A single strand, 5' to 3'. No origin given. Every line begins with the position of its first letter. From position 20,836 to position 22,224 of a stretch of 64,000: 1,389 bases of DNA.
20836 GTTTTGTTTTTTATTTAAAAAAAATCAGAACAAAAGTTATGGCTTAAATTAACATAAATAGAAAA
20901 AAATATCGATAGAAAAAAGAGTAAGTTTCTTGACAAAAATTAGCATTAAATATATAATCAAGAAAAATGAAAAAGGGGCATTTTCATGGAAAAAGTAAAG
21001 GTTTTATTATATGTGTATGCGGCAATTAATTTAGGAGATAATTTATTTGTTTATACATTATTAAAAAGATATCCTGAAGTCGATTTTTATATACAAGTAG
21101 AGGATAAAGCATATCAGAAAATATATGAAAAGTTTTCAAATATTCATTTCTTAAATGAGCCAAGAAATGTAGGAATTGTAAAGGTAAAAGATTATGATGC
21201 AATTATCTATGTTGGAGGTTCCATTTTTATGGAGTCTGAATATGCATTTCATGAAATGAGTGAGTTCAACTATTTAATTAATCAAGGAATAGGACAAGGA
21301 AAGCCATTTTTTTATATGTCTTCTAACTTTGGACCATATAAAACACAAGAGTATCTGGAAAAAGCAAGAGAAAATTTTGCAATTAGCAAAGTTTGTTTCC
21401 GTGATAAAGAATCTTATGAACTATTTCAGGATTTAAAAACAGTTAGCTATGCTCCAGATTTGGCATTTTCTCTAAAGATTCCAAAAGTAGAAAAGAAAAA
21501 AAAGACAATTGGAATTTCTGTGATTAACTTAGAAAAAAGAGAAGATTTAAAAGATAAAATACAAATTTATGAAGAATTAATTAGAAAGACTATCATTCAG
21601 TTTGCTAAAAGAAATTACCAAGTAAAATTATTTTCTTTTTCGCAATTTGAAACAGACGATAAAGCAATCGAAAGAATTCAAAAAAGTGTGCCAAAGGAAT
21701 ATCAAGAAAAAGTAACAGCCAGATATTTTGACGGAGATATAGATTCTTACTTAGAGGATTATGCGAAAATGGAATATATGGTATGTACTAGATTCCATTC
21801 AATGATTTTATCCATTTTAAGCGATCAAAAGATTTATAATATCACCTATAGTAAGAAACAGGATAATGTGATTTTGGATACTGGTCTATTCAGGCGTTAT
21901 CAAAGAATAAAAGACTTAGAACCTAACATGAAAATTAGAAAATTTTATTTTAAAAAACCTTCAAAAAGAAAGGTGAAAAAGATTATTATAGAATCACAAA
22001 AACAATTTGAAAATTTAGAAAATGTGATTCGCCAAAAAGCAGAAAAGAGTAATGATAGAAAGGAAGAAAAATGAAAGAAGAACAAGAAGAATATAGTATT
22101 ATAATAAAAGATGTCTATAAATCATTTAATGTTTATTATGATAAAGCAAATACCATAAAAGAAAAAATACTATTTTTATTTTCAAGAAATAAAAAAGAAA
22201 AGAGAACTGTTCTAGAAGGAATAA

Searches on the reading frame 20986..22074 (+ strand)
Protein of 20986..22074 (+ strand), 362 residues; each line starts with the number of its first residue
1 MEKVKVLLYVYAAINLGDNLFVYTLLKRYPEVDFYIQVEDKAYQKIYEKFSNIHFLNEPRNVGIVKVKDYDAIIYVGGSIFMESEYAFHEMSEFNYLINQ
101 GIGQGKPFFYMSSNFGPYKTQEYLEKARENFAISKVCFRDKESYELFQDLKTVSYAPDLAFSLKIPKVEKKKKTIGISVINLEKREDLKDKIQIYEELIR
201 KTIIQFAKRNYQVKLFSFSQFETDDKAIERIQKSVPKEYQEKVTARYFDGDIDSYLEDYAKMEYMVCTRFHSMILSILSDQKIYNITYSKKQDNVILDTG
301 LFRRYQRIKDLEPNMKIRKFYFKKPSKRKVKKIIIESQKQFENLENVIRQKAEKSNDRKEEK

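Call 78: search_protein_families(library=pfam, proteins=[window:20986-22074:+], max_evalue=1e-8)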
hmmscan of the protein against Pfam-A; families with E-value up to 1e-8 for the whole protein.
window:20986-22074:+ (362 aa): 1 family
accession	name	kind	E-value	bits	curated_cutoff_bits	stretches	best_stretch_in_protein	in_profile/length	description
PF04230.19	PS_pyruv_trans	-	5.2e-21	76.2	25.3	1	15-280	1-270/280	Polysaccharide pyruvyl transferase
